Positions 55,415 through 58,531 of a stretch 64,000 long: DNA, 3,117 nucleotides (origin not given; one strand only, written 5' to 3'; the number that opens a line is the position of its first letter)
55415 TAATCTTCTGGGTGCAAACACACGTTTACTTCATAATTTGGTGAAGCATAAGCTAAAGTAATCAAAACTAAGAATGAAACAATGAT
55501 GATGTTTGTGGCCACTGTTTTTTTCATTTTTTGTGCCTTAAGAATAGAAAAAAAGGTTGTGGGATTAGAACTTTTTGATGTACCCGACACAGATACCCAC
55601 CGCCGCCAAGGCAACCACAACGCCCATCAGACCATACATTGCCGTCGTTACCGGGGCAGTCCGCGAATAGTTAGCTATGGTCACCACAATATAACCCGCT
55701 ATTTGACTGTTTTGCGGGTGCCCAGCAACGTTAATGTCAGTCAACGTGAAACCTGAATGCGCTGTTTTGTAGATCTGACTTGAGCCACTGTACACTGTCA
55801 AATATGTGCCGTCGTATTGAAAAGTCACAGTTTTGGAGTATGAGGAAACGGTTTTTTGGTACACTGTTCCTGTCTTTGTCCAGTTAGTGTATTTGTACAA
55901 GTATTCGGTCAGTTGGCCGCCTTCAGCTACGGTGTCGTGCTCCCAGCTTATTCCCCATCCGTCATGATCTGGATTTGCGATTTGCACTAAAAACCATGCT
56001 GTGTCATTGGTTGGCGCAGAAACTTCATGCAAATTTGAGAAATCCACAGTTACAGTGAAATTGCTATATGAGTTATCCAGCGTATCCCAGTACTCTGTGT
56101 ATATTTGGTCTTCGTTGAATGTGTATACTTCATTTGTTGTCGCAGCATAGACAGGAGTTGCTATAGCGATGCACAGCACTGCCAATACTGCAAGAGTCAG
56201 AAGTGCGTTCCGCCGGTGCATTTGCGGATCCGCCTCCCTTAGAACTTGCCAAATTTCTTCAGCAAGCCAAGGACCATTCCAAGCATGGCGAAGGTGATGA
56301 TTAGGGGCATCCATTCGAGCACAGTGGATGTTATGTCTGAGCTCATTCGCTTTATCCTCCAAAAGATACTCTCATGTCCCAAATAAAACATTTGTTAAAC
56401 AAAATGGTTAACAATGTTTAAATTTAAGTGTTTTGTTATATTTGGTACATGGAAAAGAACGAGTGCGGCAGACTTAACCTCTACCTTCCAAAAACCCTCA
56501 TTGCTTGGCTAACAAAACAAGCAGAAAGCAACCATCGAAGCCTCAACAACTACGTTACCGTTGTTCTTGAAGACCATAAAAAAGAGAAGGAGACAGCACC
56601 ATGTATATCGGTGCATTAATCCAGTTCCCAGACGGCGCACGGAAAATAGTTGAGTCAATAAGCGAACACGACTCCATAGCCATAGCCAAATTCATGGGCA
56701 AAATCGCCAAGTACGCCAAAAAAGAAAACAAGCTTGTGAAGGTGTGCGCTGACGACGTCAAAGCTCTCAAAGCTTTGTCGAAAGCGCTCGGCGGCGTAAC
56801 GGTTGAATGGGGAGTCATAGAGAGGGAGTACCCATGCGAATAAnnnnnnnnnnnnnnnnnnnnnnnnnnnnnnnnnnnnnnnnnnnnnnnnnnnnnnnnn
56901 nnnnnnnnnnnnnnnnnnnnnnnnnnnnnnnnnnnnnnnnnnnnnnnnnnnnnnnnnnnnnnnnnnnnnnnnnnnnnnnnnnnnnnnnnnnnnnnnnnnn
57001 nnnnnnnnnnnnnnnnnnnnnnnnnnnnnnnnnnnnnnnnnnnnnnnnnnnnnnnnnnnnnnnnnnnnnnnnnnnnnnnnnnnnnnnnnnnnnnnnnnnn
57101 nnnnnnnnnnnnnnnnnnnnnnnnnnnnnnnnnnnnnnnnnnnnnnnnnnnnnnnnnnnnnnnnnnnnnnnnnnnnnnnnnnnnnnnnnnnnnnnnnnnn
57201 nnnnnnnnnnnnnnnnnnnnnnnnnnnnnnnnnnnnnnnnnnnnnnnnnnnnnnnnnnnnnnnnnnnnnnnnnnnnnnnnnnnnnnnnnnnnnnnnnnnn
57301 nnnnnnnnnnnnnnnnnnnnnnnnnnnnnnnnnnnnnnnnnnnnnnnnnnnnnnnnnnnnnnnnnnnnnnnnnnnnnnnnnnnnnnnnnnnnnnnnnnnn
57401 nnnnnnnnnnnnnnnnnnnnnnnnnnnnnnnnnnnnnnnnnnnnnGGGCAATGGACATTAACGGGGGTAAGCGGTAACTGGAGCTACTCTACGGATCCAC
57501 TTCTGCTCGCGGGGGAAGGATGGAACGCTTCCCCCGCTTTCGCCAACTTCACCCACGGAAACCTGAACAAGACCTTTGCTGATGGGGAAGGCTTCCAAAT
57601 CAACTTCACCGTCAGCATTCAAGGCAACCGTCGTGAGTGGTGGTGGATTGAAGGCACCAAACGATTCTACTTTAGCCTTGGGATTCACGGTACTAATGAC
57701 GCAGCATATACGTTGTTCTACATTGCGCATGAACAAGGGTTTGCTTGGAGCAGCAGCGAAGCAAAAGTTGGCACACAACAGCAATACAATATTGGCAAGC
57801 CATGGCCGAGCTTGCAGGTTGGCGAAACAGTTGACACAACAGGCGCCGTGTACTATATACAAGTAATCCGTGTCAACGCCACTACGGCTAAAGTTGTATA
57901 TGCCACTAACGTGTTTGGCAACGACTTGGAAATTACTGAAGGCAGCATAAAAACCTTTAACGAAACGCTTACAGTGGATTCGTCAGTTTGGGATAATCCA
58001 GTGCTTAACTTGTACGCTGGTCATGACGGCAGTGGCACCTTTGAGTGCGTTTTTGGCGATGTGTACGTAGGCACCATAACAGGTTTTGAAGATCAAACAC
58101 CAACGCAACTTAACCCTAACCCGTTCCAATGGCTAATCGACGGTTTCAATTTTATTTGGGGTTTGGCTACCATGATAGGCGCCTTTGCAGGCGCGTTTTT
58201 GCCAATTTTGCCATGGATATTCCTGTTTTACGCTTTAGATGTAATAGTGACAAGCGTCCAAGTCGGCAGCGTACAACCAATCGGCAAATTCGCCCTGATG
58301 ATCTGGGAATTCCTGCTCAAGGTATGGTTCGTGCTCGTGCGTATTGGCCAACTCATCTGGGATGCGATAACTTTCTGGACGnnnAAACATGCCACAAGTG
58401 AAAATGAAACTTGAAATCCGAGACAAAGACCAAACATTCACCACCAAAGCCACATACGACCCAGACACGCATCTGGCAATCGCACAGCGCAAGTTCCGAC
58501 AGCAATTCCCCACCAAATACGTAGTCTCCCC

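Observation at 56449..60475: Virus-like morphogenesis module with no recognisable capsid or replicase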

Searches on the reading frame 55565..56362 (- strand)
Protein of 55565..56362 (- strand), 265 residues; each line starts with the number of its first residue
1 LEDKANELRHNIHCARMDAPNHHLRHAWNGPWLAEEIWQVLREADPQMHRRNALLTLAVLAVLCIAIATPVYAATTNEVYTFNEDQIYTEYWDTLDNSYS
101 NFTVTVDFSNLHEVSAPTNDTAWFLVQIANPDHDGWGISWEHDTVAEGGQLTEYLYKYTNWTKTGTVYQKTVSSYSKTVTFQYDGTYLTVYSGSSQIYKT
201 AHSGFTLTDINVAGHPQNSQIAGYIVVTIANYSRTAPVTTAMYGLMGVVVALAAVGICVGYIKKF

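Call 10: search_protein_families(library=pfam, max_evalue=0.1, proteins=[window:55565-56362:-])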
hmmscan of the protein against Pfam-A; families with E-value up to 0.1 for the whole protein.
window:55565-56362:- (265 aa): 0 families

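Call 97: search_protein_families(library=ncbifam, max_evalue=0.01, proteins=[window:55565-56236:-])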
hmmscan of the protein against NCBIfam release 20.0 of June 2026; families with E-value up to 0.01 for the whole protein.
window:55565-56236:- (223 aa): 1 family
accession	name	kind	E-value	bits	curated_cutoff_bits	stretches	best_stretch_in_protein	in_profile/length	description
NF041466.1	factorH_bind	equivalog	0.00054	19.2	200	1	107-171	75-139/279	factor H-binding protein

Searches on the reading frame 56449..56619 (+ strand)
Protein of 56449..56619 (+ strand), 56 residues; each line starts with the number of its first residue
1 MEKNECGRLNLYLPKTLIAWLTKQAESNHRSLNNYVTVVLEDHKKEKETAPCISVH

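Call 7: search_protein_families(library=pfam, max_evalue=0.1, proteins=[window:56449-56619:+])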
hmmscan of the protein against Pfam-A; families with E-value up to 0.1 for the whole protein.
window:56449-56619:+ (56 aa): 7 families
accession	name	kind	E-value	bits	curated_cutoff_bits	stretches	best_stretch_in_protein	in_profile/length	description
PF03869.20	Arc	-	0.00083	19.6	20.4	1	9-41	7-39/50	Arc-like DNA binding domain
PF05509.17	TraY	-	0.0012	19.3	21.3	1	9-43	1-35/49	TraY domain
PF05534.18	HicB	-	0.0027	18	21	1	2-39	13-50/51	HicB family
PF15521.11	Ntox11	-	0.0048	16.8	25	1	4-47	49-92/294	Novel toxin 11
PF22513.2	FitA-like_RHH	-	0.0091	16.4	27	1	13-42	8-37/39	Antitoxin FitA-like, ribbon-helix-helix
PF07878.17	RHH_5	-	0.019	15.1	26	1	8-41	3-36/43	CopG-like RHH_1 or ribbon-helix-helix domain, RHH_5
PF19891.5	DUF6364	-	0.035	15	27.3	1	8-51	4-44/70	Family of unknown function (DUF6364)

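Call 9: search_protein_families(library=phrogs, max_evalue=0.1, proteins=[window:56449-56619:+])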
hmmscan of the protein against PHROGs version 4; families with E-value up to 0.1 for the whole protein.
window:56449-56619:+ (56 aa): 9 families
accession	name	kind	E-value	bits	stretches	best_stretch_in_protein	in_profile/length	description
phrog_582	-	transcription regulation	0.00068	20.9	1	4-49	55-100/105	Arc-like repressor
phrog_2685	-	other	0.0018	19.7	1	10-48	22-60/161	partition protein ATPase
phrog_228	-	transcription regulation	0.0021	18.9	1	5-49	9-53/251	Arc-like repressor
phrog_9151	-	moron, auxiliary metabolic gene and host takeover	0.0097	17.2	1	3-48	68-113/119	HicB-like antitoxin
phrog_795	-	other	0.0099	17.2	1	3-42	14-53/116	partition protein ATPase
phrog_2639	-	transcription regulation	0.013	16.6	1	3-42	34-73/91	Arc-like repressor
phrog_3178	-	transcription regulation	0.014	16.8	1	3-46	6-49/125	Arc-like DNA binding domain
phrog_497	-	moron, auxiliary metabolic gene and host takeover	0.05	14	1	7-43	103-139/342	toxin-antitoxin system HicB-like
phrog_22414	-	unknown function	0.05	13.7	1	10-45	210-245/295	-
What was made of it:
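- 56449..56619 (+): RHH (Arc/CopG-like) regulator, first gene of the operon. Pfam Arc 8e-4 and TraY 1e-3, below Pfam's cut-offs; PHROG Arc-like repressor 7e-4 (calls 7, 9).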

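Call 97: search_protein_families(library=ncbifam, max_evalue=0.01, proteins=[window:56449-56619:+])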
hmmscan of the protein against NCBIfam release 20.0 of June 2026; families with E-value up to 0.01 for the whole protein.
window:56449-56619:+ (56 aa): 0 families

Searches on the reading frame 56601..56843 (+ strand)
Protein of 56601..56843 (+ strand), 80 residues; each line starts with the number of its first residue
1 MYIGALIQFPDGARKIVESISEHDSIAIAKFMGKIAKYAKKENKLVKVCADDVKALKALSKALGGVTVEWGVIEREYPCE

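Call 7: search_protein_families(library=pfam, max_evalue=0.1, proteins=[window:56601-56843:+])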
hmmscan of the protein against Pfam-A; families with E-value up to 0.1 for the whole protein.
window:56601-56843:+ (80 aa): 0 families

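Call 9: search_protein_families(library=phrogs, max_evalue=0.1, proteins=[window:56601-56843:+])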
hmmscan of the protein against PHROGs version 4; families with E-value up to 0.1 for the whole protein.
window:56601-56843:+ (80 aa): 3 families
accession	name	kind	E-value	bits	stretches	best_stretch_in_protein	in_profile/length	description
phrog_1448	-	unknown function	0.039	14.6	1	27-62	141-176/190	-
phrog_15477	-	unknown function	0.059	13.7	1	7-47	180-220/282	-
phrog_17543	-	unknown function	0.07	14.5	1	16-49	16-50/96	-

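Call 97: search_protein_families(library=ncbifam, max_evalue=0.01, proteins=[window:56601-56843:+])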
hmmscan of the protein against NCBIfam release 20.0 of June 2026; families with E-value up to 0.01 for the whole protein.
window:56601-56843:+ (80 aa): 0 families

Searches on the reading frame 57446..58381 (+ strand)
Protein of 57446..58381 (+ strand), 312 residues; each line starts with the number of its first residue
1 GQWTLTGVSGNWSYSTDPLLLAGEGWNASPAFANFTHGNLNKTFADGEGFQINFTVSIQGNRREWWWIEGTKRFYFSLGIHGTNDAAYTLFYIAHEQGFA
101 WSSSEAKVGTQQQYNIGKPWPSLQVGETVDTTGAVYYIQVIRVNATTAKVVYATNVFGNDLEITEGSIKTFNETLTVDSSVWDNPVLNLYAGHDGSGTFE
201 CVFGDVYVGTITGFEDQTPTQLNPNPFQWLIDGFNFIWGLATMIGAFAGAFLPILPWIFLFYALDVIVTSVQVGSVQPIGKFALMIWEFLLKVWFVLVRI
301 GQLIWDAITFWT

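Call 68: search_protein_representatives(alignment_id=A3)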
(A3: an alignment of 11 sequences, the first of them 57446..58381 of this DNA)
Query: 11 sequences, 320 profile positions. Proteins with E-value up to 0.001 (for the whole library): 134; up to 1e-10: 50; up to 1e-30: 19. The best 134 are listed.
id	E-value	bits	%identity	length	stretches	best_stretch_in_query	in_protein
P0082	8.6e-171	583.7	-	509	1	8-320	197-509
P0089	1.3e-167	573.2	-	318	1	1-320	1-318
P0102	1.4e-75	270.9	-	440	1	8-319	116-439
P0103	3.8e-69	249.7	-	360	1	6-320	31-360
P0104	1.2e-65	238.1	-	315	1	8-320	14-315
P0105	9.8e-63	228.6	-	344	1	3-320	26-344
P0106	1.2e-51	192.1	-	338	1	6-317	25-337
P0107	1.3e-44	169.0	-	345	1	49-314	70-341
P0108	2.8e-43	164.7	-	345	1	11-315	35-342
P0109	1.1e-40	156.2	-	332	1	6-316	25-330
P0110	2.6e-40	154.9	-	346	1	9-313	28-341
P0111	1.9e-39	152.1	-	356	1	9-316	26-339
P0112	1.2e-35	139.6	-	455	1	18-315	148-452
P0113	2.9e-35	138.3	-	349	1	13-312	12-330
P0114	1.9e-33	132.4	-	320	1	7-299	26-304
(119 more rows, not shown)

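Call 71: find_homologous_proteins(query=A4, max_evalue=0.00001)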
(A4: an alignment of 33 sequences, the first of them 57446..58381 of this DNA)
Query A4 (33 sequences) (312 aa, profile of the alignment): 15 proteins with E <= 0.00001 among 5892 candidates.
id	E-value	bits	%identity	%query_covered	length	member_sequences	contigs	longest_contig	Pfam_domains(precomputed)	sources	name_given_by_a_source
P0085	8.4e-113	395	62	99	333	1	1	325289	-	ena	-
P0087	5.3e-110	386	60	100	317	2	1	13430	-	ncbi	ncbi:MAG: hypothetical protein ACQXXG_09045 [Candidatus Bathyarchaeia archaeon]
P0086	6.2e-109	383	62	100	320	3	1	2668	-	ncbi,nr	ncbi:MAG: hypothetical protein NWF09_09880 [Candidatus Bathyarchaeota archaeon]|nr:hypothetical prot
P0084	1.3e-108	382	64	99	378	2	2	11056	-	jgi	-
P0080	1.1e-106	375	100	100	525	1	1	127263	PF24517.3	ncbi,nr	ncbi:MAG: DNRLRE domain-containing protein [Candidatus Bathyarchaeota archaeon]|nr:DNRLRE domain-con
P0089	1.2e-106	375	56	99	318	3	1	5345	-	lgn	-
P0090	6.5e-103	363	54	99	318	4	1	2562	-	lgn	-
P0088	5.9e-101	356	62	94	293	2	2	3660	-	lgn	-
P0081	4.2e-99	350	72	100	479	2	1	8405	PF24517.3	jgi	-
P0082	7.2e-98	346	73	100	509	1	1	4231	PF24517.3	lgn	-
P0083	3.2e-93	331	67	100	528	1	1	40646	PF24517.3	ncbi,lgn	-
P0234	2.1e-73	266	64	71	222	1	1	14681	-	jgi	jgi:hypothetical protein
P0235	1.3e-67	247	64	75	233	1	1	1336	-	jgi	jgi:hypothetical protein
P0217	5.4e-65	238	22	98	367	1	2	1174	-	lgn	-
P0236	1.7e-43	168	41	55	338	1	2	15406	-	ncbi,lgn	-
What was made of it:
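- Tried and rejected: Third homologue search with the deep alignment added almost nothing (call 71).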

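Call 72: find_encoding_contigs(protein=P0236, flank=10000, max_places=3)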
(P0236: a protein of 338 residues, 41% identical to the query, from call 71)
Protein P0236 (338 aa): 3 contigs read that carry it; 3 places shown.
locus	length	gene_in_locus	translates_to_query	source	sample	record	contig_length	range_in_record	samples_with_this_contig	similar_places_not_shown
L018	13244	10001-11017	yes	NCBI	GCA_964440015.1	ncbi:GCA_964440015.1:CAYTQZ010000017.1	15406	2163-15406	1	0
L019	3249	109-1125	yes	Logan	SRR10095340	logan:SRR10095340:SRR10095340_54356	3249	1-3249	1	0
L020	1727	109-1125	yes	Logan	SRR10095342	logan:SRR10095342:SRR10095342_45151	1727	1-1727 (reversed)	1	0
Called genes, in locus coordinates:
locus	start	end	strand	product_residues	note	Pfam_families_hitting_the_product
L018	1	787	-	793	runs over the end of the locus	PF18072:FGAR-AT_linker, PF00586:AIRS, PF02769:AIRS_C, PF00586:AIRS, PF02769:AIRS_C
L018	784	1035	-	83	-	PF02700:PurS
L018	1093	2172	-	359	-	PF00586:AIRS, PF02769:AIRS_C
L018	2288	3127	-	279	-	-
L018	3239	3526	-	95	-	PF07362:CcdA (weak)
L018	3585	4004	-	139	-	-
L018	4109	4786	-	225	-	PF07505:DUF5131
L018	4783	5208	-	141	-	-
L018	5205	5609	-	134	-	-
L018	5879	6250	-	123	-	-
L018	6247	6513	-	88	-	-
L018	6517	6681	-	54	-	-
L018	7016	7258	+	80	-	-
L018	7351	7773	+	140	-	-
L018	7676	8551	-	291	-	PF16317:Glyco_hydro_99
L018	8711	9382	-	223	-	-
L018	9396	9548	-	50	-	-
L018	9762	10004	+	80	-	-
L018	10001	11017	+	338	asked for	-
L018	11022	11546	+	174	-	-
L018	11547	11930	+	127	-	-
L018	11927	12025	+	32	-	-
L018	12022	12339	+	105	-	-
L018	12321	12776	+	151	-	-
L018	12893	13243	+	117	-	?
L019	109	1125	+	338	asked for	-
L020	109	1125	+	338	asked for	-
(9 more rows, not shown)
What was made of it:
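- One relative (L018) has a truncated NTPase gene call of 151 aa (call 72).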

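Call 78: predict_structure(alignment_id=A4)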
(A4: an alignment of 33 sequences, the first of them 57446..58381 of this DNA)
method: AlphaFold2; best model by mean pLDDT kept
length: 312 residues; sequences in the alignment: 33
mean_pLDDT: 87.0   pTM: 0.67
mean pLDDT of the five models: 87.0, 86.7, 86.5, 86.1, 83.7
residues with pLDDT >= 90: 173; 70-90: 100; 50-70: 33; < 50: 6
segments of 3 or more residues with pLDDT < 50: 160-163
pLDDT, mean of each block of 10 residues (from residue 1): 93 94 95 96 97 97 91 97 96 94 93 72 72 95 98 78 67 96 97 98 97 84 66 86 84 83 78 71 78 85 77 48
secondary structure, 60 per line:
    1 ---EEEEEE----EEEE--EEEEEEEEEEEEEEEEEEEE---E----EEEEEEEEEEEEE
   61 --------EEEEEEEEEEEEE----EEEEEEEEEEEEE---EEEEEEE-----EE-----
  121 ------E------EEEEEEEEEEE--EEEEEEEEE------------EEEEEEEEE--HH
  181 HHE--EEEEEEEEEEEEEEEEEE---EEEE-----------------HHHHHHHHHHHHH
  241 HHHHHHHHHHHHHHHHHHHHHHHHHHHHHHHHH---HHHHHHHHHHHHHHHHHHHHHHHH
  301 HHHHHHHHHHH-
elements in order: E4-9 E14-17 E20-39 E48-60 E69-81 E86-98 E102-108 E134-144 E147-155 E168-176 H179-182 E186-203 E207-210 H228-273 H277-311
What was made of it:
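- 56834..58384 (+): Spike-like glycoprotein: signal peptide, CBM96 head (aa 34-191), ConA/L-type-lectin-like beta-sandwich core (aa ~205-415), and a 2-3-helix membrane anchor ending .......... AF2 core model pLDDT 87 (call 78).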

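Call 83: fold_search(model_id=the predicted structure, library=pdb)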
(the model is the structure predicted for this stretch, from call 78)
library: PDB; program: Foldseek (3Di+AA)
matches with E <= 10: 1363; with E <= 0.001: 104
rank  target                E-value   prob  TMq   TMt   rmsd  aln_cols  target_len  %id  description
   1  8jp4_B                3.0e-05  1.00  0.24  0.24  23.1       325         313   11  Cryo-EM structure of the head region of full-length ERGIC-53 with MCFD2 (form A) (released 2024-04-17)
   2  2bqp_A                3.7e-05  1.00  0.28  0.36  10.2       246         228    9  THE STRUCTURE OF THE PEA LECTIN-D-GLUCOPYRANOSE COMPLEX (released 1998-12-16)
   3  3zvx_B                3.7e-05  1.00  0.26  0.31   8.6       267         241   10  STRUCTURE OF THE LECTIN FROM PLATYPODIUM ELEGANS IN COMPLEX WITH A TRIMANNOSIDE (released 2012-01-11)
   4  8jp7_A                4.2e-05  1.00  0.26  0.25  24.3       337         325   10  Cryo-EM structure of the head region of full-length ERGIC-53 with MCFD2 (Substate B) (released 2024-04-17)
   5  2eig_A                4.9e-05  1.00  0.27  0.34  10.1       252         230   12  Lotus tetragonolobus seed lectin (Isoform) (released 2008-03-04)
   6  5t7p_B                5.5e-05  1.00  0.27  0.34  11.2       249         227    9  Crystal structure of Pisum arvense lectin (PAL) complexed with X-Man (released 2017-08-09)
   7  4xtp                  5.8e-05  1.00  0.28  0.35  11.1       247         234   12  Crystal structure of a recombinant Vatairea macrocarpa seed lectin complexed with Tn antigen (released 2016-01-27)
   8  5eyx_B                6.1e-05  1.00  0.28  0.34   9.3       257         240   10  Monoclinic Form of Centrolobium tomentosum seed lectin (CTL) complexed with Man1-3Man-OMe. (released 2016-03-16)
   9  3zvx_A                6.1e-05  1.00  0.26  0.32  10.0       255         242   11  STRUCTURE OF THE LECTIN FROM PLATYPODIUM ELEGANS IN COMPLEX WITH A TRIMANNOSIDE (released 2012-01-11)
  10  4xtm                  6.4e-05  0.99  0.24  0.29  12.6       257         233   10  Crystal structure of a recombinant Vatairea macrocarpa seed lectin complexed with GalNAc (released 2016-01-27)
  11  5kxd_A                7.9e-05  1.00  0.28  0.34  10.5       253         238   11  Wisteria floribunda lectin in complex with GalNAc(beta1-4)GlcNAc (LacdiNAc) at pH 6.5 (released 2016-09-14)
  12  3zyr_B                7.9e-05  1.00  0.26  0.31  10.2       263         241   11  Structure of the lectin from Platypodium elegans in complex with heptasaccharide (released 2012-01-11)
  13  5t7p_A                8.4e-05  0.99  0.25  0.31  11.3       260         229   10  Crystal structure of Pisum arvense lectin (PAL) complexed with X-Man (released 2017-08-09)
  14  1ax0_A                9.3e-05  1.00  0.27  0.33  10.1       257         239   13  ERYTHRINA CORALLODENDRON LECTIN IN COMPLEX WITH N-ACTYLGALACTOSAMINE (released 1998-05-06)
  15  6xt6_A                9.3e-05  1.00  0.28  0.33  10.6       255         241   14  pro-concanavalin A: Precursor of circularly permuted concanavalin A (released 2020-11-11)
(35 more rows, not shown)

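Call 87: search_dna_similar(query=window:57446-58381:+, collection=phages, mode=protein, max_evalue=0.1, max_rows=10)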
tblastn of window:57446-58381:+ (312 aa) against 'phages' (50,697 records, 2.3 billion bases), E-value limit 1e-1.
No match.
